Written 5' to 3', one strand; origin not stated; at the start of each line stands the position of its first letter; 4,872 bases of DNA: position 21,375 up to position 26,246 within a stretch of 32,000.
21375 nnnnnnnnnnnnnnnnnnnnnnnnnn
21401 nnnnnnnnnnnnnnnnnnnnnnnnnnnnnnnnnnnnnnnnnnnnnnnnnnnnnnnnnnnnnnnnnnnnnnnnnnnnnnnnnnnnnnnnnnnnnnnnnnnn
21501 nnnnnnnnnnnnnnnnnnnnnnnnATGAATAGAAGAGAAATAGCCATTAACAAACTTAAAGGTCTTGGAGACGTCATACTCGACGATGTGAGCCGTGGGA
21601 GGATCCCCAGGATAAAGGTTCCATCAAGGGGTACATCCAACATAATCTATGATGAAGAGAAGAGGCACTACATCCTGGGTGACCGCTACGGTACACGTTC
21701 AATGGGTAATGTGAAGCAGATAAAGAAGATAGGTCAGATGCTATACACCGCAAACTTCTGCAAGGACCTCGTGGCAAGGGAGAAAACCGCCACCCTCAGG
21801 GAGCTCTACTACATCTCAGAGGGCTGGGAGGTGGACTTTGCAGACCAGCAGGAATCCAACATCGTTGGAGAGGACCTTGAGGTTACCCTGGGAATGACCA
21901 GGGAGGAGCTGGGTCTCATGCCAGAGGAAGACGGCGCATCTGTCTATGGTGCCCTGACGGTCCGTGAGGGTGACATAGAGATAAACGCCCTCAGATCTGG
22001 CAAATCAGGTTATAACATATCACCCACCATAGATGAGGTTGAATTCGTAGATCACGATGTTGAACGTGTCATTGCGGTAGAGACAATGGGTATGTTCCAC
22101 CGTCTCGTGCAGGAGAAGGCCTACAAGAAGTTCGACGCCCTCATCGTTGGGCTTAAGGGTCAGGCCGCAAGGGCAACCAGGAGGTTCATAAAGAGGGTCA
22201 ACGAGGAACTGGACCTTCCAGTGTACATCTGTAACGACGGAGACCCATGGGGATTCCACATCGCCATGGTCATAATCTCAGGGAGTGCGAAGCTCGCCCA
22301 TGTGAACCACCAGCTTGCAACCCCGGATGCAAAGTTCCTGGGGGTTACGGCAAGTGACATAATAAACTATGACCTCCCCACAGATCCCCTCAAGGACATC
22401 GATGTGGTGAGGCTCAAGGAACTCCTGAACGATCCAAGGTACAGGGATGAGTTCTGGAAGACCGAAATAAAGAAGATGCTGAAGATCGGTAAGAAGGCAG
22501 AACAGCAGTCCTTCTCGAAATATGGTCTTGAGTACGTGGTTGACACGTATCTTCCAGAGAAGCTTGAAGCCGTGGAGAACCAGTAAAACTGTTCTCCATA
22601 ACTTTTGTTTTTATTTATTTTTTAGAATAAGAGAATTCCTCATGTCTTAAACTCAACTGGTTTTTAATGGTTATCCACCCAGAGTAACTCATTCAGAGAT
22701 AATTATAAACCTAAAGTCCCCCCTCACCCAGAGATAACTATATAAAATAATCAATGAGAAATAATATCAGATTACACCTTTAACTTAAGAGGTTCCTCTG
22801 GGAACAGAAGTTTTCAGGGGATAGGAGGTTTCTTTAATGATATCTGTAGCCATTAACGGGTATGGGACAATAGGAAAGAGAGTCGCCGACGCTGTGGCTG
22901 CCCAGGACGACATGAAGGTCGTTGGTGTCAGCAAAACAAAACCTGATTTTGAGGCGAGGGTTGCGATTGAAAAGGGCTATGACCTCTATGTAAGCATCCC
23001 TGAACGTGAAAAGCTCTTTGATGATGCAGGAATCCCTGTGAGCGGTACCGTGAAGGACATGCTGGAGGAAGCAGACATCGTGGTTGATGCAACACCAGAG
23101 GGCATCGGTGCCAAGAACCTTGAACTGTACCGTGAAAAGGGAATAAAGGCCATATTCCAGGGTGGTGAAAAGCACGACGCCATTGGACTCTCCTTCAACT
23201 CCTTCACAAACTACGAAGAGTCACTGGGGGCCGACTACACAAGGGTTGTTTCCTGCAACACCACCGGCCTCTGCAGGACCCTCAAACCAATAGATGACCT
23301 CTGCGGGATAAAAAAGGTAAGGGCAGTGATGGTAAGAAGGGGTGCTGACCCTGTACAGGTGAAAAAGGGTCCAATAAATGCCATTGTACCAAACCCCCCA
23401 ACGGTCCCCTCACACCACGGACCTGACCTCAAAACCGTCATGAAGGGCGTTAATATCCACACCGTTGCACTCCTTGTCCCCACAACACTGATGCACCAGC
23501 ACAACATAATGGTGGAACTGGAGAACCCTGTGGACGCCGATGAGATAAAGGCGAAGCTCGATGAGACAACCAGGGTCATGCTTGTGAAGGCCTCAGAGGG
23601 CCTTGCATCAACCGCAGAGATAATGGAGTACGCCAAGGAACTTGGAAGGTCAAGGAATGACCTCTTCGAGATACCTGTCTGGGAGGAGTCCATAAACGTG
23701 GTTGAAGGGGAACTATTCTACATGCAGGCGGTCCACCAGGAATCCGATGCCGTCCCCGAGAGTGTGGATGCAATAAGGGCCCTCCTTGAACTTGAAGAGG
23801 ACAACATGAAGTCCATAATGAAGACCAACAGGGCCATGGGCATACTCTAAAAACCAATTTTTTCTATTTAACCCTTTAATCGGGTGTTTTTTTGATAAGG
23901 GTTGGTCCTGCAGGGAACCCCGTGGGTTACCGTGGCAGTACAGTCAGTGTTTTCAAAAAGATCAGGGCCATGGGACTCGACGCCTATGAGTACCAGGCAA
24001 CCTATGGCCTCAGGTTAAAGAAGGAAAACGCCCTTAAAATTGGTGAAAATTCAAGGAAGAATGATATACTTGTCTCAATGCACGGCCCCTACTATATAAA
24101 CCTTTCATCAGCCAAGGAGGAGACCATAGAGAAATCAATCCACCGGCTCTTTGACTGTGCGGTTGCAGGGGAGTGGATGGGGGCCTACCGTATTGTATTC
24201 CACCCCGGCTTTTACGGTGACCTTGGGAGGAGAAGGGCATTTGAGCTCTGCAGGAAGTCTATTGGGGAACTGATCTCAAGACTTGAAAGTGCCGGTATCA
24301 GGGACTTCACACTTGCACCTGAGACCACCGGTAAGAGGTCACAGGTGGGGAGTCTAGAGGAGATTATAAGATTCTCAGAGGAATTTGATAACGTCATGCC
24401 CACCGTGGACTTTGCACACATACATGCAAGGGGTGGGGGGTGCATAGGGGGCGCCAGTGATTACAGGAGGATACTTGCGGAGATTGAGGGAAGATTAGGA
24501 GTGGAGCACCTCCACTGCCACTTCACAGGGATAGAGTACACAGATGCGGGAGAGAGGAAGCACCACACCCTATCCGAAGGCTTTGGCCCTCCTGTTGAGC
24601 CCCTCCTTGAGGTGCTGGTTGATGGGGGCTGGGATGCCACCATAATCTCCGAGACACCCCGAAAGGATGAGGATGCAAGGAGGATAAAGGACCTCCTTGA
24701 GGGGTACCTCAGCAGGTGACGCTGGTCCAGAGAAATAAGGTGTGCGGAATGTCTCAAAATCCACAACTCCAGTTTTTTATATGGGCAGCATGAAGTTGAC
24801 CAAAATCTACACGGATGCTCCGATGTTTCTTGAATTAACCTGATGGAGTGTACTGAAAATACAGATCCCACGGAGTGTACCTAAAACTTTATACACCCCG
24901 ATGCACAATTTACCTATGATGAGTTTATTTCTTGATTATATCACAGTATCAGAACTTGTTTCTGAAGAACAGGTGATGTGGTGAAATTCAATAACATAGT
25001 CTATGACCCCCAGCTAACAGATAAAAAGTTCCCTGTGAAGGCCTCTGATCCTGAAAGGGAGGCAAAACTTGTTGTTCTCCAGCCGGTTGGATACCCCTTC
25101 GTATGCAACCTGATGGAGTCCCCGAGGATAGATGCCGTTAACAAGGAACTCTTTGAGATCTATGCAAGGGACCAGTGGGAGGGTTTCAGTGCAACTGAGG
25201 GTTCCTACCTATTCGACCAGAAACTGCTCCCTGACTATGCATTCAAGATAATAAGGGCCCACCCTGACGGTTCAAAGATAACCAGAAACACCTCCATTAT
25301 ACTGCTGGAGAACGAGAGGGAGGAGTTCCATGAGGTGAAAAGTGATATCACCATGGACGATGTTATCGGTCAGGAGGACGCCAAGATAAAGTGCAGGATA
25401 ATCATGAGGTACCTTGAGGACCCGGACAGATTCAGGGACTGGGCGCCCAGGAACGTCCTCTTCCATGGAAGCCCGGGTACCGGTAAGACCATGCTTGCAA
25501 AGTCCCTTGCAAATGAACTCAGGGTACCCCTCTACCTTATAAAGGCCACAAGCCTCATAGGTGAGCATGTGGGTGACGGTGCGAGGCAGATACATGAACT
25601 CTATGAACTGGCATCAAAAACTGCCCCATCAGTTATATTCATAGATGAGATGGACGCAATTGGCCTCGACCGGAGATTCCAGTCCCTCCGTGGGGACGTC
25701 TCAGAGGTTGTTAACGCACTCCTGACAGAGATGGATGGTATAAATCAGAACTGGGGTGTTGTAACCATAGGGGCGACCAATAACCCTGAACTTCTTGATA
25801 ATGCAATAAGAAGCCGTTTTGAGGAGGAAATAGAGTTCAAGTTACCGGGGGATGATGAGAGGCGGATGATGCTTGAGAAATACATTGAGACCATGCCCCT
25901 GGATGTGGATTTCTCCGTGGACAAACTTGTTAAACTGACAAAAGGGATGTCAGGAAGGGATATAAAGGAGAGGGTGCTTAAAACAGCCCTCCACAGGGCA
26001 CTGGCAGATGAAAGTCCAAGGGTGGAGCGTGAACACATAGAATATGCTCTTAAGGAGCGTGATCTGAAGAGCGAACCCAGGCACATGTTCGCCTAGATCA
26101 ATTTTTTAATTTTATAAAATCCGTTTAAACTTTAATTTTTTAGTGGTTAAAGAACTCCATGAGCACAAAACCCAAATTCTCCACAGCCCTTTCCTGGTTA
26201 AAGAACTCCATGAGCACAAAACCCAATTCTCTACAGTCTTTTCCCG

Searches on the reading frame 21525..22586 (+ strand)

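Call 63: search_protein_families(library=ncbifam, proteins=[window:21525-22586:+], max_evalue=0.00001)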
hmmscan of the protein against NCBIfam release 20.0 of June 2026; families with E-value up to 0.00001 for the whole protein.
window:21525-22586:+ (353 aa): 6 families
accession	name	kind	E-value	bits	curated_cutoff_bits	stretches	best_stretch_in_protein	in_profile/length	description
NF003334.0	PRK04342.1-3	equivalog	8.3e-231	765.1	658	1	1-353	2-354/354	DNA topoisomerase IV subunit A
NF003332.0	PRK04342.1-1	equivalog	2e-114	382.4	538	1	5-350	9-360/363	DNA topoisomerase IV subunit A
NF003335.0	PRK04342.1-4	equivalog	1.7e-111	372.7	424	1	5-349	16-369/373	DNA topoisomerase VI subunit A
NF003337.0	PRK04342.1-6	equivalog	7.6e-92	308.2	675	1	2-348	10-363/370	DNA topoisomerase IV subunit A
NF003333.0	PRK04342.1-2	equivalog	2.7e-91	306.2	465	1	7-349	11-362/367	DNA topoisomerase IV subunit A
NF003336.0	PRK04342.1-5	equivalog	3.6e-73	246.5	531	1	2-349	11-381/386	DNA topoisomerase IV subunit A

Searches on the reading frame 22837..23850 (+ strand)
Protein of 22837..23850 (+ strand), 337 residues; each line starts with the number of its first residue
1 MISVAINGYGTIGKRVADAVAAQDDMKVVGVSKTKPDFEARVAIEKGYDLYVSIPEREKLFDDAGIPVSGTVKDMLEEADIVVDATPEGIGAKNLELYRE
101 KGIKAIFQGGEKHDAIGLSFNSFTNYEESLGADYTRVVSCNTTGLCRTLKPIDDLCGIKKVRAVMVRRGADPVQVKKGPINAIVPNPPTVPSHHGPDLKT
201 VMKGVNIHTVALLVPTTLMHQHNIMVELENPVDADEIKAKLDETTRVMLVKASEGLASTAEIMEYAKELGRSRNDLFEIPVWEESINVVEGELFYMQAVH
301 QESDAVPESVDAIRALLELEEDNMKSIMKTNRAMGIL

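Call 63: search_protein_families(library=ncbifam, proteins=[window:22837-23850:+], max_evalue=0.00001)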
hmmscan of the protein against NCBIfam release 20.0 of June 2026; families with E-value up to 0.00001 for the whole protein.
window:22837-23850:+ (337 aa): 2 families
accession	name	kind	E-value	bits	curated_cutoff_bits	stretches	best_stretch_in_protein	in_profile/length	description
TIGR01546.1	GAPDH-II_archae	equivalog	4.8e-169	561.8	232.9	1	4-337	1-333/333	phosphorylating glyceraldehyde-3-phosphate dehydrogenase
NF003251.0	PRK04207.1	equivalog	2e-159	530.2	185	1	1-336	2-337/343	type II glyceraldehyde-3-phosphate dehydrogenase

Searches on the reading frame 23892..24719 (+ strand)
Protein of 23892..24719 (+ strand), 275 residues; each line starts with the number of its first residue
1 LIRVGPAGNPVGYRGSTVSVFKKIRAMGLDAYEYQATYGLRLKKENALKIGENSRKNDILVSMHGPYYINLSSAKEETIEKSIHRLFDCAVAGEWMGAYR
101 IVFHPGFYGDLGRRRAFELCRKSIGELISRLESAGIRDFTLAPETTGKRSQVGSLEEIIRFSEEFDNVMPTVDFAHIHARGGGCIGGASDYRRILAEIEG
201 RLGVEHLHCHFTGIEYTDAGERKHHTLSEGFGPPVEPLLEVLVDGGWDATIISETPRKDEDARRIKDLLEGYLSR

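Call 63: search_protein_families(library=ncbifam, proteins=[window:23892-24719:+], max_evalue=0.00001)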
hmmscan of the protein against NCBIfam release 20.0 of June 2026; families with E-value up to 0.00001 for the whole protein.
window:23892-24719:+ (275 aa): 3 families
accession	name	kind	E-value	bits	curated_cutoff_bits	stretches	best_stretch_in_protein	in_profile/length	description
TIGR00587.1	nfo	subfamily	6.6e-14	51.8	129.65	1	52-261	59-267/279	deoxyribonuclease IV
NF002196.0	PRK01060.1-1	equivalog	1.2e-10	41.2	333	1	43-212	50-215/297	deoxyribonuclease IV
NF002199.0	PRK01060.1-4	equivalog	6.9e-07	28.6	315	1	62-230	67-237/282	deoxyribonuclease IV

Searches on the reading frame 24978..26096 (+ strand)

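Call 3: search_protein_families(library=pfam, proteins=[window:24978-26096:+], max_evalue=0.01)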
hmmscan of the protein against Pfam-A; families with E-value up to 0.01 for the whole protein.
window:24978-26096:+ (372 aa): 18 families
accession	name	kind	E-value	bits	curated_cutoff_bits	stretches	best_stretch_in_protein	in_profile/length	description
PF00004.35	AAA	-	7.8e-38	130.3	21.2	1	160-288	1-130/131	ATPase family associated with various cellular activities (AAA)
PF23900.1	PRS2_N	-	4.2e-34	116.5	27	1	29-107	1-79/79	PRS2 N-terminal domain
PF23902.1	AAA_lid_PRS2_C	-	1.4e-16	60.9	34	1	292-359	1-68/73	PRS2 AAA+ lid C-terminal domain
PF05496.18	RuvB_N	-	4.3e-08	33.5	27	1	125-226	5-94/159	Holliday junction DNA helicase RuvB P-loop domain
PF13401.12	AAA_22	-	8.7e-07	29.7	27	1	159-191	7-42/130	AAA domain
PF17862.7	AAA_lid_3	-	9.8e-07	28.7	27.2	1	311-355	1-44/45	AAA+ lid domain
PF07724.20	AAA_2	-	4.9e-06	27.1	27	1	159-254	5-101/166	AAA domain (Cdc48 subfamily)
PF13191.12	AAA_16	-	1.4e-05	26.1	32.6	1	152-182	19-49/167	AAA ATPase domain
PF06068.19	TIP49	-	2.3e-05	24.2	23.8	1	122-192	19-87/347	TIP49 P-loop domain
PF07728.20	AAA_5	-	0.00028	21.3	22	1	159-229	1-79/139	AAA domain (dynein-related subfamily)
PF20720.3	nSTAND3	-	0.0004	20.5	27.2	1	159-224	19-73/155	Novel STAND NTPase 3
PF24883.2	NPHP3_N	-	0.00064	20.4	24.8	1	150-182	10-47/164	Nephrocystin 3, N-terminal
PF13671.12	AAA_33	-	0.0011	19.7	27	1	160-210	2-50/143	AAA domain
PF01078.27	Mg_chelatase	-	0.0011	18.9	20.3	1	159-179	24-44/207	Magnesium chelatase, subunit ChlI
PF13521.12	AAA_28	-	0.0032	18.1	27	1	160-195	2-37/164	AAA domain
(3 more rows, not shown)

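Call 4: search_protein_families(library=ncbifam, proteins=[window:24978-26096:+], max_evalue=0.01)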
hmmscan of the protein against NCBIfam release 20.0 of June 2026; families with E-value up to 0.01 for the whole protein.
window:24978-26096:+ (372 aa): 36 families (the best 25 are shown)
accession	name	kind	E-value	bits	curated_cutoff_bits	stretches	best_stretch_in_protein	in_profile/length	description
TIGR01241.2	FtsH_fam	equivalog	5e-53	180.8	600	1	113-358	148-399/598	ATP-dependent zinc metalloprotease FtsH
NF003069.1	PRK03992.1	subfamily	8e-46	156.9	500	1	121-359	125-370/379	proteasome-activating nucleotidase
TIGR01243.1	CDC48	subfamily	8.3e-45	153.3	802.65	1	85-353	134-412/733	CDC48 family AAA ATPase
TIGR01242.2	TIGR01242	subfamily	3.2e-42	144.8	500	1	123-359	110-353/362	proteasome-activating nucleotidase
NF008004.0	PRK10733.1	equivalog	3.6e-40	137.6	1008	1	122-344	147-376/644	ATP-dependent zinc metalloprotease FtsH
NF041006.2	cell_div_CdvC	equivalog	2.3e-38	132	650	1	117-337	93-319/370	cell division protein CdvC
NF042959.1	IteA_antiphage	equivalog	4.9e-38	131.2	510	1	157-354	125-317/367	anti-phage ATPase IteA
NF047747.1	PrtsmActNtasePan2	equivalog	1.1e-36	127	700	1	121-359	145-390/397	proteasome-activating nucleotidase Pan2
NF047748.1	PrtsmActNtasePan1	equivalog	1.2e-35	123.3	750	1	119-360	140-388/405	proteasome-activating nucleotidase Pan1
TIGR03689.1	pup_AAA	equivalog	1.2e-23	83.6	504.75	1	123-313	178-389/512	proteasome ATPase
NF003745.1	PRK05342.1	equivalog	6.6e-11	41.7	359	1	156-256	108-216/418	ATP-dependent Clp protease ATP-binding subunit ClpX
NF000868.0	PRK00080.1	equivalog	8.4e-11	41.3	282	1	124-227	22-113/330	Holliday junction branch migration DNA helicase RuvB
TIGR00382.1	clpX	equivalog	1.1e-09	37.8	370.75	1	128-254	79-222/414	ATP-dependent protease ATP-binding subunit ClpX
TIGR00635.1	ruvB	equivalog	1.4e-09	37.4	299.05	1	126-361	3-229/305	Holliday junction branch migration DNA helicase RuvB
TIGR03922.1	T7SS_EccA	equivalog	4.4e-09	35.4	466.65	1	158-288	313-449/557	type VII secretion AAA-ATPase EccA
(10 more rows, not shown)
